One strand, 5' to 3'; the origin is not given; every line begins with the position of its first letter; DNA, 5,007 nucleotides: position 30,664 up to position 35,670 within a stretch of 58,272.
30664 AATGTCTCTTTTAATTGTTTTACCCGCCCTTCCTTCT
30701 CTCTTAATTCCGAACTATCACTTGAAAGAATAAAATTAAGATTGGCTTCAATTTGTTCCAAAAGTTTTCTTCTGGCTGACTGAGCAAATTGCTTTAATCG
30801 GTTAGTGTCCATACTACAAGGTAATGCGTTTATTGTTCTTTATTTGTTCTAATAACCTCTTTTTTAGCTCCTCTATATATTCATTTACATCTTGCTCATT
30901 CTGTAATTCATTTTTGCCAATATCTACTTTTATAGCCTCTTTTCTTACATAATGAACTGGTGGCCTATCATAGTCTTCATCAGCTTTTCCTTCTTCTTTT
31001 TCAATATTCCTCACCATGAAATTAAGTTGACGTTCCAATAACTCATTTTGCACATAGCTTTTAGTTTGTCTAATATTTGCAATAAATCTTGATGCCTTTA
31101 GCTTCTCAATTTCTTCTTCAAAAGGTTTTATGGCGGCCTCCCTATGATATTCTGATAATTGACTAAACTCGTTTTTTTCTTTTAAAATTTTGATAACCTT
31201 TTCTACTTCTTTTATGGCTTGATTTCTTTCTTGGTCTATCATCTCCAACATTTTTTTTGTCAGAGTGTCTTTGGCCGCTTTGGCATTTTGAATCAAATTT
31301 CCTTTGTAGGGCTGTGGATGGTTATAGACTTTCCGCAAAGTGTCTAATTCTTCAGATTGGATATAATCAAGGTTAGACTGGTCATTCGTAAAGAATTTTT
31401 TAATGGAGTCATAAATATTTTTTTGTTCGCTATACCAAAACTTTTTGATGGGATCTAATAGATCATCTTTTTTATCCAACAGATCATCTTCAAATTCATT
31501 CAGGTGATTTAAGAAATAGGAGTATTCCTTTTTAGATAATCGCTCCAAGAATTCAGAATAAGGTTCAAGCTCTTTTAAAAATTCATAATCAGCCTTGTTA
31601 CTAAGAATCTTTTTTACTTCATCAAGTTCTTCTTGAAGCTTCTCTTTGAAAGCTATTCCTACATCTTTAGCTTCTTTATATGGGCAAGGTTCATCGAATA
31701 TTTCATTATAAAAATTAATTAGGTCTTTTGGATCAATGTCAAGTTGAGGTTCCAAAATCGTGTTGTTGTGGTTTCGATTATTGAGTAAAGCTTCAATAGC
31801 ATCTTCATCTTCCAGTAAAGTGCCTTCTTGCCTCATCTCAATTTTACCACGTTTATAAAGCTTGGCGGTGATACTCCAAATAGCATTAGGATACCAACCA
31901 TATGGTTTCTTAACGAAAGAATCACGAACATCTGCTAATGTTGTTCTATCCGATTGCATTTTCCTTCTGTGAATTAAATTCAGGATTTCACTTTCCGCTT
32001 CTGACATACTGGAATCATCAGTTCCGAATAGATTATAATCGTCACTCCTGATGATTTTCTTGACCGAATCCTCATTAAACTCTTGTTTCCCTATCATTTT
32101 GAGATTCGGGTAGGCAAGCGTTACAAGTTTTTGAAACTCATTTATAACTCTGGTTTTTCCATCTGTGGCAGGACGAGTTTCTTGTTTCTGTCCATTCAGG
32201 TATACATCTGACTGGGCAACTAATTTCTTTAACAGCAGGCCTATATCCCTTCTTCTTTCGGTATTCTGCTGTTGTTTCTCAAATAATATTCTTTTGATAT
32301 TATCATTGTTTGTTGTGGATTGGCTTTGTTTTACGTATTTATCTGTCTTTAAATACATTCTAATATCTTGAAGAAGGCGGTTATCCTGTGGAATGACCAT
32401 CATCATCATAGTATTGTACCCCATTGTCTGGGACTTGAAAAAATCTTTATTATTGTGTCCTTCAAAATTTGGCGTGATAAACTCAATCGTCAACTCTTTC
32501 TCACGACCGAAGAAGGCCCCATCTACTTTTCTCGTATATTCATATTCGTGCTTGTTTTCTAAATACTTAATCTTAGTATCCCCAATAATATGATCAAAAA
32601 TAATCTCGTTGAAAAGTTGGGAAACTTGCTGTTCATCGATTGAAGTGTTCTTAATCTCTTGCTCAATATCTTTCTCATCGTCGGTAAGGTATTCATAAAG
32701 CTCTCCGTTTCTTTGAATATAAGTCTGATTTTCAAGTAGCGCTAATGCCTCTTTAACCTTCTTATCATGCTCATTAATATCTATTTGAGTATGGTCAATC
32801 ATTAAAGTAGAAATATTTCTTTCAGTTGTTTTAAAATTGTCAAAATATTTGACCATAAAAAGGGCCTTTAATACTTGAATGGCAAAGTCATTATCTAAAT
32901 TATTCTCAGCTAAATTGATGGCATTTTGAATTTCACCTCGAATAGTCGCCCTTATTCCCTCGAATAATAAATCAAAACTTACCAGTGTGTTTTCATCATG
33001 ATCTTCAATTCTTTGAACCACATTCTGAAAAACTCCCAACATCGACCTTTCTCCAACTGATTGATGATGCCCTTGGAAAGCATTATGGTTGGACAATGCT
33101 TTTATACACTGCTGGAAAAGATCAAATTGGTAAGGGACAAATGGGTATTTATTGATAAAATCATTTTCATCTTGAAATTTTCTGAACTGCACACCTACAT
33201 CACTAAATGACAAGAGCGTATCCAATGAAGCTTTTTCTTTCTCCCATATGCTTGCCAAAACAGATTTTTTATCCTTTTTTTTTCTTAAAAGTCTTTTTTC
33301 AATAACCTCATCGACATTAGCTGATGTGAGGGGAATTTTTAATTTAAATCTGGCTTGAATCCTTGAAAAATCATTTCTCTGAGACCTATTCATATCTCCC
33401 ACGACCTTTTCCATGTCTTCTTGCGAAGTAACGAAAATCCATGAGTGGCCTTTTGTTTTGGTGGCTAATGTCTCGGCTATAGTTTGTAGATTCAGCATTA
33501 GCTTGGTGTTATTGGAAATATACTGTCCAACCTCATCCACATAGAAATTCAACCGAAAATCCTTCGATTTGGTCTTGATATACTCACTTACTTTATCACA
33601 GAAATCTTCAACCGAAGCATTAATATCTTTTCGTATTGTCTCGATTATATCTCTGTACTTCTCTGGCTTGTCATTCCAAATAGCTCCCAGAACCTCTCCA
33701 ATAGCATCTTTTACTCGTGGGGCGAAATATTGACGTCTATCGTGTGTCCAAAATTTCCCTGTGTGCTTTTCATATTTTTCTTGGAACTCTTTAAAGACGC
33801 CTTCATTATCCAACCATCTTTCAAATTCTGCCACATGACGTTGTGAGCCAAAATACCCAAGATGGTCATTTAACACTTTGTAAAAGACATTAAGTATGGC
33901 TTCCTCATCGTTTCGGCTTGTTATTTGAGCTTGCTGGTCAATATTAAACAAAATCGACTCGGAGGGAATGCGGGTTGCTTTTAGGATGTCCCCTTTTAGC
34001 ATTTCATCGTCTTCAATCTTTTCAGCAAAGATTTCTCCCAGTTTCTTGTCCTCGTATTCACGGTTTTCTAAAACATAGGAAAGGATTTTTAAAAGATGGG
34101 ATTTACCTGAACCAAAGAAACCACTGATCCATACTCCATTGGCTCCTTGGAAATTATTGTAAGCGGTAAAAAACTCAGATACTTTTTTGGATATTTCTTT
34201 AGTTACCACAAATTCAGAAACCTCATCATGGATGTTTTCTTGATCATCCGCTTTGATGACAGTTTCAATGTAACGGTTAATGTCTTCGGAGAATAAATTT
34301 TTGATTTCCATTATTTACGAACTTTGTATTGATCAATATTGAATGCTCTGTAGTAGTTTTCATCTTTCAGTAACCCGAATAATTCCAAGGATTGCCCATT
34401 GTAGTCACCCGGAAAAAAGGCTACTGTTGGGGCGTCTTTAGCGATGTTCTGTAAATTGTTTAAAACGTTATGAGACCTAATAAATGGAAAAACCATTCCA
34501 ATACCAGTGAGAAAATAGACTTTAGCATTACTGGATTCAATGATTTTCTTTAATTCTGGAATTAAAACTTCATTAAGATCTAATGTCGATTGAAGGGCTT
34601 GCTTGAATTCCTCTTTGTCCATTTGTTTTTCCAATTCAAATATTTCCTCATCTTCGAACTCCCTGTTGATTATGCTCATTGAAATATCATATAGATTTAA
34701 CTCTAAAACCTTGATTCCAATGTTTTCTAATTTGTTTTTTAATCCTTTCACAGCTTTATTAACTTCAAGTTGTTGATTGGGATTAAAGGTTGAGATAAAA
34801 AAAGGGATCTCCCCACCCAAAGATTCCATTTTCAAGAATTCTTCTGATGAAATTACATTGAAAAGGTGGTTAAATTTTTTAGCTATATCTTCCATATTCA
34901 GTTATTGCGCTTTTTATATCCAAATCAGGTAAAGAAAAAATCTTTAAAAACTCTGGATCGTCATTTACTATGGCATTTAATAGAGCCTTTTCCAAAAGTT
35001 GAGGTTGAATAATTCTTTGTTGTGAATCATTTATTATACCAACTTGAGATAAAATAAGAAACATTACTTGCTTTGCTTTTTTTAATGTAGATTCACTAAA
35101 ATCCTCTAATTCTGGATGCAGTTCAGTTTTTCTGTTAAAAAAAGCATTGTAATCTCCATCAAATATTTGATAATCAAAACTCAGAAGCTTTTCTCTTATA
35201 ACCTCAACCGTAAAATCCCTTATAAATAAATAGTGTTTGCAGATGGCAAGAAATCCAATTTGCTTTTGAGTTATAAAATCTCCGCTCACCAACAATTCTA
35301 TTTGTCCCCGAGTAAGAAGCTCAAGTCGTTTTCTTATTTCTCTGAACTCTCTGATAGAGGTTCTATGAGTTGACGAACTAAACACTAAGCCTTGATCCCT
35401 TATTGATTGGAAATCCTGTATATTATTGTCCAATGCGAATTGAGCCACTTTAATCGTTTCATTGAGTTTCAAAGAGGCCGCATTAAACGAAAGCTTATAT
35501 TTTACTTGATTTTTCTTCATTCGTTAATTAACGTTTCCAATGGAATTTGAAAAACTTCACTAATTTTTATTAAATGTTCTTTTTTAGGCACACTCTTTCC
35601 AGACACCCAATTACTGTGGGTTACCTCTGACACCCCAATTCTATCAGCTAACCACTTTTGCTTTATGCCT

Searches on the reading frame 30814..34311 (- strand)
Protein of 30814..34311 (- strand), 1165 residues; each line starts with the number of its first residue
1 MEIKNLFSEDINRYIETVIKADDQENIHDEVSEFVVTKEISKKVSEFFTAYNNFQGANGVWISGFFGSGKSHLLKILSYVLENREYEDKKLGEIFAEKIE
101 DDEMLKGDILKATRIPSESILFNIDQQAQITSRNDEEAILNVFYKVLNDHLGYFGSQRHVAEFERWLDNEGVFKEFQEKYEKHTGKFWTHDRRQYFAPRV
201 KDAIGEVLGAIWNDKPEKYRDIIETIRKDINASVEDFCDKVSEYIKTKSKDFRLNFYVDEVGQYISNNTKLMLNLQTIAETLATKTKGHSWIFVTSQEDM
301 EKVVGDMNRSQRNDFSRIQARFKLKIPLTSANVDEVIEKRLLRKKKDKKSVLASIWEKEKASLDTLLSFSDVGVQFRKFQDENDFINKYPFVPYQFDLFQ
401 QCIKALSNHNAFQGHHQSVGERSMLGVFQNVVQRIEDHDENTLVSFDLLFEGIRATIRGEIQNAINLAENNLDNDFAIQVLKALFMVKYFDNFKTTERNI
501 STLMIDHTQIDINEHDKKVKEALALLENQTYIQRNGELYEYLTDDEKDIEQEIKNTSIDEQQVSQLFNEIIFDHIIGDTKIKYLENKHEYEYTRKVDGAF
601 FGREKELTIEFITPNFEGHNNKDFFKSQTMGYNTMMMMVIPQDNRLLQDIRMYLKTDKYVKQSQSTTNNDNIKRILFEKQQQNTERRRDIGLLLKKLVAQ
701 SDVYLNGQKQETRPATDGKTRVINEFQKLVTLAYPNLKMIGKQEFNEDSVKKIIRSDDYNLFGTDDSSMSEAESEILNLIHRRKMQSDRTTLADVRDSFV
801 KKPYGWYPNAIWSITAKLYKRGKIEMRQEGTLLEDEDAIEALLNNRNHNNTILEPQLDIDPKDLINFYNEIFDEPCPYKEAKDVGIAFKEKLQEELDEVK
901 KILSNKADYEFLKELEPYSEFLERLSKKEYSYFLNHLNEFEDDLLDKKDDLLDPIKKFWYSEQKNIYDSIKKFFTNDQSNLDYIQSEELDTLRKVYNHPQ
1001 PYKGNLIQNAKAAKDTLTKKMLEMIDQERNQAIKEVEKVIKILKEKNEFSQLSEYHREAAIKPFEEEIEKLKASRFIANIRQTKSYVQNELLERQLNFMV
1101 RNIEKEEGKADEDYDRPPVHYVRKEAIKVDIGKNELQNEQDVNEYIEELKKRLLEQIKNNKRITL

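Call 54: search_protein_families(library=ncbifam, proteins=[window:30814-34311:-], max_evalue=0.001)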
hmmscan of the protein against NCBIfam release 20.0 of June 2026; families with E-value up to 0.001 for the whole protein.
window:30814-34311:- (1165 aa): 1 family
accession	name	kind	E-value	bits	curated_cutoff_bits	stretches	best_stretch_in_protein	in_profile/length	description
NF033441.0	BREX_BrxC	hypoth_equivalog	0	1058.4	400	1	2-1153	1-1172/1173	BREX system P-loop protein BrxC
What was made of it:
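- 30814..34311 (-): brxC, full length. NCBIfam BREX_BrxC, 1058 bits, profile positions 1-1172 of 1173 (call 54)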

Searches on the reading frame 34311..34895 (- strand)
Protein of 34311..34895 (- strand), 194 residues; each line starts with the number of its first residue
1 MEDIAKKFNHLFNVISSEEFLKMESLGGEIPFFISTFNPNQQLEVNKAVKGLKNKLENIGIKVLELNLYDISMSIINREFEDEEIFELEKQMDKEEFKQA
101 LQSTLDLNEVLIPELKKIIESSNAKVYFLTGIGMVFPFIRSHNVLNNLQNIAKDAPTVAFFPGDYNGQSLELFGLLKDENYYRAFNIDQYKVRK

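Call 54: search_protein_families(library=ncbifam, proteins=[window:34311-34895:-], max_evalue=0.001)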
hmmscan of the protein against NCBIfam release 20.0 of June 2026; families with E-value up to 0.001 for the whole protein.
window:34311-34895:- (194 aa): 1 family
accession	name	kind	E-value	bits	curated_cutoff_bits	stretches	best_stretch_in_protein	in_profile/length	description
NF033453.1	BREX_3_BrxF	hypoth_equivalog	0.00077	19.2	50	0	115-171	71-127/149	BREX-3 system P-loop-containing protein BrxF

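Call 56: search_protein_families(library=pfam, proteins=[window:34311-34895:-], max_evalue=0.01)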
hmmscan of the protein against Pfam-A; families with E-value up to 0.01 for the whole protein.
window:34311-34895:- (194 aa): 1 family
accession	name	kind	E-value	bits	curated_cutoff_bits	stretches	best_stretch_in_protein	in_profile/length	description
PF08747.16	BrxB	-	5.6e-40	136.7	26.8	1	65-187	2-124/124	BREX protein BrxB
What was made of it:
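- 34311..34895 (-): brxB. Pfam BrxB PF08747, E = 5.6e-40 (call 56)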

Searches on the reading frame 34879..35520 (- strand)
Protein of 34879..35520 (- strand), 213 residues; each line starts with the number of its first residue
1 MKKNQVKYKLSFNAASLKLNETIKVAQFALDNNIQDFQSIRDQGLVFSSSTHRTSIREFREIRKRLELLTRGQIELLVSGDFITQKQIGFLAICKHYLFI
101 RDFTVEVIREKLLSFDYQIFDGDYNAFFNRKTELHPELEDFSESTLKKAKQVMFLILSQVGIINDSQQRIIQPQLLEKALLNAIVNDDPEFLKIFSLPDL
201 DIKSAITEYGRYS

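Call 54: search_protein_families(library=ncbifam, proteins=[window:34879-35520:-], max_evalue=0.001)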
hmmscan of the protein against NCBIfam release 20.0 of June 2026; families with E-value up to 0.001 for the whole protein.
window:34879-35520:- (213 aa): 0 families

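Call 56: search_protein_families(library=pfam, proteins=[window:34879-35520:-], max_evalue=0.01)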
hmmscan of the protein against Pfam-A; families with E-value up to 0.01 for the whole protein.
window:34879-35520:- (213 aa): 1 family
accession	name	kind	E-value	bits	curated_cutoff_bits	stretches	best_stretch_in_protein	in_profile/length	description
PF08849.17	BrxA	-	1.5e-40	139.3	23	1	7-185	2-181/184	BrxA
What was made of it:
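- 34879..35520 (-): brxA. Pfam BrxA PF08849, E = 1.5e-40 (call 56)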
